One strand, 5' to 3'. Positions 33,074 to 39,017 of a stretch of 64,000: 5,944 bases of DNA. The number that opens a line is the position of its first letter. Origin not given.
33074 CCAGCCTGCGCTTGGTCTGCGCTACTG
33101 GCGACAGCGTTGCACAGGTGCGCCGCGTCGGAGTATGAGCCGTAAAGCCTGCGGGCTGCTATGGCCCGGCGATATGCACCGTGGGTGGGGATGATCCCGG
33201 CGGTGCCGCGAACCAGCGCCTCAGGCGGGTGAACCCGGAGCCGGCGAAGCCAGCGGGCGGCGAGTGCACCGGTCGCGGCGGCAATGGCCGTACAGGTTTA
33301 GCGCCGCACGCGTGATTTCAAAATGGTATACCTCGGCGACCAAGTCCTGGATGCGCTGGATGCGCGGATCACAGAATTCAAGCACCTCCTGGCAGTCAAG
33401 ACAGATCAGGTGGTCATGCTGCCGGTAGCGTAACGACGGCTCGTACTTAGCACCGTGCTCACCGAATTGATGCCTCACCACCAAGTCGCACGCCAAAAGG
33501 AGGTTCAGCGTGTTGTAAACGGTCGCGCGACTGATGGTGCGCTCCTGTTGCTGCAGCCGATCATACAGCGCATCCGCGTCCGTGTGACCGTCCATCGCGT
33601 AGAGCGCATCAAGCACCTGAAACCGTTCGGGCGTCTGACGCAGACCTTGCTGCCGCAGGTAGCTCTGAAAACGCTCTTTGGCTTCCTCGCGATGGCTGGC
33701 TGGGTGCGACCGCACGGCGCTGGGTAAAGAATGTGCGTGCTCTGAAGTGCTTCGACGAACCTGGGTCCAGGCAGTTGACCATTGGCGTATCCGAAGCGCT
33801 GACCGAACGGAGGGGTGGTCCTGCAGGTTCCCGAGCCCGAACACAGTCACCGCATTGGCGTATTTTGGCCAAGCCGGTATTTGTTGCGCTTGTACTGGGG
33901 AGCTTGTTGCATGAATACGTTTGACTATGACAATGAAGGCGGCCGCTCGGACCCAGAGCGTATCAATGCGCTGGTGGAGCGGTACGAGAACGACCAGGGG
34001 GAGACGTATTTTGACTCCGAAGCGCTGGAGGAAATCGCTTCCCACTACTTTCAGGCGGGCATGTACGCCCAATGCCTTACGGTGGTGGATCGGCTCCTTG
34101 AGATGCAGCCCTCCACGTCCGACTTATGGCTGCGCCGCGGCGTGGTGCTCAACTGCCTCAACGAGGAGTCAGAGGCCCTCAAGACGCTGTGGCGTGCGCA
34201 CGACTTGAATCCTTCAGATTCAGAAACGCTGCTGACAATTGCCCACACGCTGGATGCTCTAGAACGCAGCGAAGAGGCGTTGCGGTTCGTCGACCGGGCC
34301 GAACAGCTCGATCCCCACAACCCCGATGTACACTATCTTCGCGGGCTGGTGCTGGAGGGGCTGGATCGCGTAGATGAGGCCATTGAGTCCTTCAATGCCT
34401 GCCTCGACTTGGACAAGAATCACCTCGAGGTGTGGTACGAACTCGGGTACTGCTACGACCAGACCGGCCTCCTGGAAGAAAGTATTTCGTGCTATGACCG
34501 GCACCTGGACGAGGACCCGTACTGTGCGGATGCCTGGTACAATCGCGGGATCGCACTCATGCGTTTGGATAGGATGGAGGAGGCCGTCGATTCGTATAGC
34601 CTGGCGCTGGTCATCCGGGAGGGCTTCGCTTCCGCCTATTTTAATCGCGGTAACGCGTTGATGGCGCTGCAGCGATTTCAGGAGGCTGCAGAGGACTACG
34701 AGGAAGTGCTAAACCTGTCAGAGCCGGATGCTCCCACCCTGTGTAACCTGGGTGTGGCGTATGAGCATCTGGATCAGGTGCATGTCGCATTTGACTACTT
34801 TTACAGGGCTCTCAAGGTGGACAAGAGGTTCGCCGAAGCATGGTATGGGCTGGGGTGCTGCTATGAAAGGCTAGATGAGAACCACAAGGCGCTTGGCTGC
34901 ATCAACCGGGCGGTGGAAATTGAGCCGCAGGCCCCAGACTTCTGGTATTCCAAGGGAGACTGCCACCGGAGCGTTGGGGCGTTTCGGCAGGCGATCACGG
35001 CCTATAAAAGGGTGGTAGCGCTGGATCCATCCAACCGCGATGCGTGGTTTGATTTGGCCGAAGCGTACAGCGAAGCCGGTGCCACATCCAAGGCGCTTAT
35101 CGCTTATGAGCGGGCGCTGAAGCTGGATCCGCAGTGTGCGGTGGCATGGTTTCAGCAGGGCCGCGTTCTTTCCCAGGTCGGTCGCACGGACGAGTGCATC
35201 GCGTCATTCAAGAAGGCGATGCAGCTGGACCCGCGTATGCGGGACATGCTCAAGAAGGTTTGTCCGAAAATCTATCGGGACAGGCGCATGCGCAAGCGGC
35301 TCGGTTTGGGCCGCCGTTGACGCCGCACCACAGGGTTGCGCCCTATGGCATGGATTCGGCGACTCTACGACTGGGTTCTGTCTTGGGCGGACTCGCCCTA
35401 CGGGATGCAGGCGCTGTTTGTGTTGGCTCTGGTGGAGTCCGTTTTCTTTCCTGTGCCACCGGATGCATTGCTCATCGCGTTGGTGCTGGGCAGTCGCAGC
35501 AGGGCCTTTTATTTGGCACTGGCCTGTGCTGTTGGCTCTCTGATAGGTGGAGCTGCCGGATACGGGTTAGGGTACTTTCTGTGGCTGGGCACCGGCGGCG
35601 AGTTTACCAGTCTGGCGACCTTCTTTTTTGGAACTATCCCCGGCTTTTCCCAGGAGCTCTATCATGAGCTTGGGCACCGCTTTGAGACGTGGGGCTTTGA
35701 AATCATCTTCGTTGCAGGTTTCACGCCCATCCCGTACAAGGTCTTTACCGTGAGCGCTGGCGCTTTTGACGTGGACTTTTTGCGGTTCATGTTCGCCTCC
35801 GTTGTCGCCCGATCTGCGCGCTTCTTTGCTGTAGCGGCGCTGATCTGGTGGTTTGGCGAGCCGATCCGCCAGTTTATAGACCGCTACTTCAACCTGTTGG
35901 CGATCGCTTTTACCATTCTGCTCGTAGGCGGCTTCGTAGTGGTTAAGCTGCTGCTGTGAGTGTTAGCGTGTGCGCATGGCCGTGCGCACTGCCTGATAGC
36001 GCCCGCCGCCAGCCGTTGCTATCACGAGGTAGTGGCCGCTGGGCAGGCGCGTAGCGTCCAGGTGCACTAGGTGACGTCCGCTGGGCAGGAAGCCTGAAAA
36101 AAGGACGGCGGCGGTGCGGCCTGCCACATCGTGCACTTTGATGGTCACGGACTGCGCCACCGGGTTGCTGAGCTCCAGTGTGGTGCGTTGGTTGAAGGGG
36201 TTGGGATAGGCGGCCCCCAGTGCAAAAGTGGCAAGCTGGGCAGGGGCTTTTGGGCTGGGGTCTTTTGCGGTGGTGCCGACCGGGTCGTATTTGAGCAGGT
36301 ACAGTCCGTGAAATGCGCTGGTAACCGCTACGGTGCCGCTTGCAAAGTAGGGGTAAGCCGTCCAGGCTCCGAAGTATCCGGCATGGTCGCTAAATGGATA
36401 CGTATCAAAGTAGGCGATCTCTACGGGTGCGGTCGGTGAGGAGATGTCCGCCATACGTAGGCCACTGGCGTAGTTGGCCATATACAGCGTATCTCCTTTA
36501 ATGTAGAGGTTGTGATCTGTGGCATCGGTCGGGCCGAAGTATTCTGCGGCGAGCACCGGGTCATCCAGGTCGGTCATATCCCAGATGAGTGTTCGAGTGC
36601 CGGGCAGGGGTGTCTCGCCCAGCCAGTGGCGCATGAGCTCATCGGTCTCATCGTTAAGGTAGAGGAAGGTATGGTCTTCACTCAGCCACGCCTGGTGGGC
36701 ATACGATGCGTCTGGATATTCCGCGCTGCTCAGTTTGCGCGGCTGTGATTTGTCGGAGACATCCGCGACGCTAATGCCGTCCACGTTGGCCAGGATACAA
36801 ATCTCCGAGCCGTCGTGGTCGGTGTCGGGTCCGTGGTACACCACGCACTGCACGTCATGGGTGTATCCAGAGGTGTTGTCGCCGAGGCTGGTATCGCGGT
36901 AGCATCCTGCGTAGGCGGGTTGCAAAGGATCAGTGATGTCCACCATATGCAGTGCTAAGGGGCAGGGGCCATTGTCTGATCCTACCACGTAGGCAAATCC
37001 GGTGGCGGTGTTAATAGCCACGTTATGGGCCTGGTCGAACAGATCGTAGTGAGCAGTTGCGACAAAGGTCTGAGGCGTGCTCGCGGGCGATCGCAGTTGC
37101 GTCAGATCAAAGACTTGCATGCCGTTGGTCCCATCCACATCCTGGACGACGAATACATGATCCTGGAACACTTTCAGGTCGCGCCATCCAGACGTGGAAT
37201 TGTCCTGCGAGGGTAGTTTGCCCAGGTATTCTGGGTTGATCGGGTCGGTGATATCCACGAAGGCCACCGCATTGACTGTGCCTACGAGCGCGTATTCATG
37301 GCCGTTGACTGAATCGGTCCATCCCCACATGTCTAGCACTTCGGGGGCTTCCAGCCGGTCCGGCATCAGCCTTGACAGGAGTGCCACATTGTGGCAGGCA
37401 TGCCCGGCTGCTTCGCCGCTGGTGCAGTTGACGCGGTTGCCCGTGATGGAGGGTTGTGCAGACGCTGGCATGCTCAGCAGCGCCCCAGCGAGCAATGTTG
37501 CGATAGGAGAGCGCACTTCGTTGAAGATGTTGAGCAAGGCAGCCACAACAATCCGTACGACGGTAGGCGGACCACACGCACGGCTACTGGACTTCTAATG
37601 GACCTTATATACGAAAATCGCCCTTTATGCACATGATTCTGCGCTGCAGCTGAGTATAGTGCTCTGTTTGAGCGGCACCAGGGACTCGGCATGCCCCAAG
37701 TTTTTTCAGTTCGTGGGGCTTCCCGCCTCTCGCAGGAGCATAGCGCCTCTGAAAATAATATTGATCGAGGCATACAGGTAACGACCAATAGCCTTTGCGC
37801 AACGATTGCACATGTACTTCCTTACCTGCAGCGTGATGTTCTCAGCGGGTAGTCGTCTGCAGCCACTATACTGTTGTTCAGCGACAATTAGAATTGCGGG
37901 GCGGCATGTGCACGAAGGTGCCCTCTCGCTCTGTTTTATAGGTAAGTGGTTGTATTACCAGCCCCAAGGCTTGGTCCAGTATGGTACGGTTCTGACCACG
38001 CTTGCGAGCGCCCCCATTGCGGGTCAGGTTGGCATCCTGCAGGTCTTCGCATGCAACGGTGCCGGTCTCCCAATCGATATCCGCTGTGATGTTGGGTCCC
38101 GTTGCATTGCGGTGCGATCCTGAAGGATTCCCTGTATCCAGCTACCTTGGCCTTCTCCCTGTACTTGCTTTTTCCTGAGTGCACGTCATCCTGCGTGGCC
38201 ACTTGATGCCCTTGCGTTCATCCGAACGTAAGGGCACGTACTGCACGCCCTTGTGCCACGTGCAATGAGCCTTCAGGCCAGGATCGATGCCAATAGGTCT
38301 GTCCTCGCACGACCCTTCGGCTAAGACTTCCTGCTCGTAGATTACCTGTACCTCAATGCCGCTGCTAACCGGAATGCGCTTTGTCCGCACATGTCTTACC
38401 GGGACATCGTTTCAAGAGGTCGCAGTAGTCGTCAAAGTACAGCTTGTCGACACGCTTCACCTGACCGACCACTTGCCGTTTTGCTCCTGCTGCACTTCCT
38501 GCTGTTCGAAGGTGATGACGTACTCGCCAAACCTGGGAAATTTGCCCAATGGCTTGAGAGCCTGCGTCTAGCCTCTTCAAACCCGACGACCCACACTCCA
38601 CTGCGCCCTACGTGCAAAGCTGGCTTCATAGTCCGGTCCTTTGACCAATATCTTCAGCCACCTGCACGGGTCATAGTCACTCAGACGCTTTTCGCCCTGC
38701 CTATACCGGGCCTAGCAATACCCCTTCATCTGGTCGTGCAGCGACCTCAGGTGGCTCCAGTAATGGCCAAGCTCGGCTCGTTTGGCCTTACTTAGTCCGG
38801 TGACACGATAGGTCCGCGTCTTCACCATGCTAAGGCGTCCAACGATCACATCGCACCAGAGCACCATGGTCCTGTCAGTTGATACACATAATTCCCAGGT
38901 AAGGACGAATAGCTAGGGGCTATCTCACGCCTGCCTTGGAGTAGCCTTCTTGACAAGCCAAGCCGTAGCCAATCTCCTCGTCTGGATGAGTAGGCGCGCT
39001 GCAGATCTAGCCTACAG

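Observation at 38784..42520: Threefold tandem amplification of a 1.24-kb unit between the metal-efflux operon and a dead tnpB, with very uneven divergence inside the unit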

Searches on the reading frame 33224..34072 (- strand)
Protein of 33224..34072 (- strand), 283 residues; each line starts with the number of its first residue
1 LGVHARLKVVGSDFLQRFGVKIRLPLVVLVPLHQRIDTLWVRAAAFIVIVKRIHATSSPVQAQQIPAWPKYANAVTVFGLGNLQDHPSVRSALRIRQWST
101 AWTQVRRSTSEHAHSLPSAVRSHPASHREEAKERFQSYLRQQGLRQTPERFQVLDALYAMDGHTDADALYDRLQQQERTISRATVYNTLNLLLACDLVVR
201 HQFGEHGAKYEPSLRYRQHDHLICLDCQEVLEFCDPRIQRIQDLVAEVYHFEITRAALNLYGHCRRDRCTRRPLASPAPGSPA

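Call 31: search_protein_families(library=pfam, proteins=[window:33224-34072:-], max_evalue=0.00001)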
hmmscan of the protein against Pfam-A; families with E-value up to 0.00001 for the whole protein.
window:33224-34072:- (283 aa): 1 family
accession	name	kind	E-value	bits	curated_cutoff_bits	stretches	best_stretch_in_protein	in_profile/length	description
PF01475.25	FUR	-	1.2e-28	100.1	23.1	1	142-261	2-121/121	Ferric uptake regulator family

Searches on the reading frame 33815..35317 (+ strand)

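Call 31: search_protein_families(library=pfam, proteins=[window:33815-35317:+], max_evalue=0.00001)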
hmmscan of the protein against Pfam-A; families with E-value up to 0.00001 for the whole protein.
window:33815-35317:+ (501 aa): 24 families
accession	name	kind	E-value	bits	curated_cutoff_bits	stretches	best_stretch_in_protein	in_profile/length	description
PF00515.34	TPR_1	-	1.3e-77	253.1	27.8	5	272-301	1-30/34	Tetratricopeptide repeat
PF07719.23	TPR_2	-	2.4e-67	218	27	2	272-302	1-31/34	Tetratricopeptide repeat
PF13181.12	TPR_8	-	4.2e-60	195.3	25.7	0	272-303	1-32/34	Tetratricopeptide repeat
PF13414.12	TPR_11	-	2e-50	168.6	26.8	2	382-422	2-42/42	TPR repeat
PF13431.12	TPR_17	-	3.3e-44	145.9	24.4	0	430-462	1-33/34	Tetratricopeptide repeat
PF13432.12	TPR_16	-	2.9e-41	139.9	32.7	1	384-440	7-63/65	Tetratricopeptide repeat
PF13428.12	TPR_14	-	1.4e-40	134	23.5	1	409-450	2-43/44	Tetratricopeptide repeat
PF13371.12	TPR_9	-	1.3e-37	128.1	35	3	150-200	9-59/73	Tetratricopeptide repeat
PF14559.12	TPR_19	-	4.3e-36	123.5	25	1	388-443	5-60/68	Tetratricopeptide repeat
PF13424.12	TPR_12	-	7.3e-30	103.4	30.1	1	272-337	3-76/77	Tetratricopeptide repeat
PF13174.12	TPR_6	-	2.4e-23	81.5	26.3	0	409-440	1-32/33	Tetratricopeptide repeat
PF23914.1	TPR_CcmH_CycH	-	2e-22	80.1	42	0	95-198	43-149/158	Cytochrome c-type biogenesis protein H TPR domain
PF13176.12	TPR_7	-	1.6e-21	74.9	27.9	0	410-440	1-33/36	Tetratricopeptide repeat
PF12895.13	ANAPC3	-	8e-19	68.2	27.2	0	389-467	4-81/82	Anaphase-promoting complex, cyclosome, subunit 3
PF12569.14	NatA_aux_su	-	8.4e-16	58.4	33.3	1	135-408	3-260/515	N-terminal acetyltransferase A, auxiliary subunit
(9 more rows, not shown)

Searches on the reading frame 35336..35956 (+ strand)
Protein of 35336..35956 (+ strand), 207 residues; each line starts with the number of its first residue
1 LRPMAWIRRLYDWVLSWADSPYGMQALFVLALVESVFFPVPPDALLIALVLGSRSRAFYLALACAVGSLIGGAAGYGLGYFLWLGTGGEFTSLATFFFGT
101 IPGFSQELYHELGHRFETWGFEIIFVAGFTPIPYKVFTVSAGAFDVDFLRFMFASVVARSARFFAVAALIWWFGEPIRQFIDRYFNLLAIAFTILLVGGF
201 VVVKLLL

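Call 31: search_protein_families(library=pfam, proteins=[window:35336-35956:+], max_evalue=0.00001)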
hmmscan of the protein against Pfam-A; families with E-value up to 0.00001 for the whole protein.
window:35336-35956:+ (207 aa): 1 family
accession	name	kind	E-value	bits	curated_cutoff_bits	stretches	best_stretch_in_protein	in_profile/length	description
PF09335.16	VTT_dom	-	1.5e-06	29.1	33.9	1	43-169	4-120/123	VTT domain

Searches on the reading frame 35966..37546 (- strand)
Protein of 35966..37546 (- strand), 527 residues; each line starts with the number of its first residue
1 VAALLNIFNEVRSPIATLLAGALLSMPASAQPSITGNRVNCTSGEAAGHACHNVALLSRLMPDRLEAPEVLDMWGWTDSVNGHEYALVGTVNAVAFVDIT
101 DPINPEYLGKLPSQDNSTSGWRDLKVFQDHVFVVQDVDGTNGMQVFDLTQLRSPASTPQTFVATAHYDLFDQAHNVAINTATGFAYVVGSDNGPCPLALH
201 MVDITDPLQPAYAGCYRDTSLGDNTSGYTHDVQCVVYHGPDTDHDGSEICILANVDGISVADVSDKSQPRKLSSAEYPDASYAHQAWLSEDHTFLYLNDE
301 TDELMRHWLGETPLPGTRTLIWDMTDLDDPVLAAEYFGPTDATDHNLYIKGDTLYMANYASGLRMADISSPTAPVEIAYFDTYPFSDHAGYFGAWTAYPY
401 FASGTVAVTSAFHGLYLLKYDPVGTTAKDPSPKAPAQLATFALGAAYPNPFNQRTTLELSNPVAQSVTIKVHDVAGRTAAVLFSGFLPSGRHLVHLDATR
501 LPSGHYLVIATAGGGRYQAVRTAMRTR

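Call 31: search_protein_families(library=pfam, proteins=[window:35966-37546:-], max_evalue=0.00001)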
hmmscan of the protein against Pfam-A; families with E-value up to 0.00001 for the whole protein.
window:35966-37546:- (527 aa): 2 families
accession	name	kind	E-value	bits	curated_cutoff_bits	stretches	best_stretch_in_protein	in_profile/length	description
PF08309.17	LVIVD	-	1.5e-06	27.9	20.2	0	346-382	6-42/42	LVIVD repeat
PF18962.6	Por_Secre_tail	-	1.6e-06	28.8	27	1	447-515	2-67/75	Secretion system C-terminal sorting domain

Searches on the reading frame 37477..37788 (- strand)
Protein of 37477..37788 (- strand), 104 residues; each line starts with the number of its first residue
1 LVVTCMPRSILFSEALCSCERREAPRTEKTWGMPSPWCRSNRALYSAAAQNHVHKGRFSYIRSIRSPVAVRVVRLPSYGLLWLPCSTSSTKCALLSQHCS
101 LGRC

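Call 57: search_protein_families(library=pfam, proteins=[window:37477-37788:-], max_evalue=1)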
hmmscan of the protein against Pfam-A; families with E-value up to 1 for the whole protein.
window:37477-37788:- (104 aa): 1 family
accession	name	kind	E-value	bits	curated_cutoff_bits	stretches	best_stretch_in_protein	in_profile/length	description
PF11429.13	Colicin_D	-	0.13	13.1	25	1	29-60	10-41/84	Colicin D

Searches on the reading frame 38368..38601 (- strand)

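Call 57: search_protein_families(library=pfam, proteins=[window:38368-38601:-], max_evalue=1)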
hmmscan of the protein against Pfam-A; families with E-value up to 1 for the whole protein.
window:38368-38601:- (78 aa): 2 families
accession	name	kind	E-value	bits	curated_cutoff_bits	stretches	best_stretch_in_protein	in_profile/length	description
PF19292.4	KPBB_C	-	0.018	14.6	27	1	40-75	75-110/238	Phosphorylase b kinase C-terminal domain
PF11684.13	DUF3280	-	0.099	13.4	30.1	1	10-55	50-95/138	Protein of unknown function (DUF2380)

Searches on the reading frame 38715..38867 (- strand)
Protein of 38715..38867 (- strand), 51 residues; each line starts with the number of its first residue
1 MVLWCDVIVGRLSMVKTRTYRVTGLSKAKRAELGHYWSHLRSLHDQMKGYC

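Call 57: search_protein_families(library=pfam, proteins=[window:38715-38867:-], max_evalue=1)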
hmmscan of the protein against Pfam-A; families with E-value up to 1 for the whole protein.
window:38715-38867:- (51 aa): 2 families
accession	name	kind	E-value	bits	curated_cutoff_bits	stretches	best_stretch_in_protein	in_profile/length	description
PF20148.4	DUF6531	-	0.17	12.7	24.1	1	8-39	20-48/74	Domain of unknown function (DUF6531)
PF21266.3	RRP4_S1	-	0.17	12.5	27.3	1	5-27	7-29/73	RRP4, S1 domain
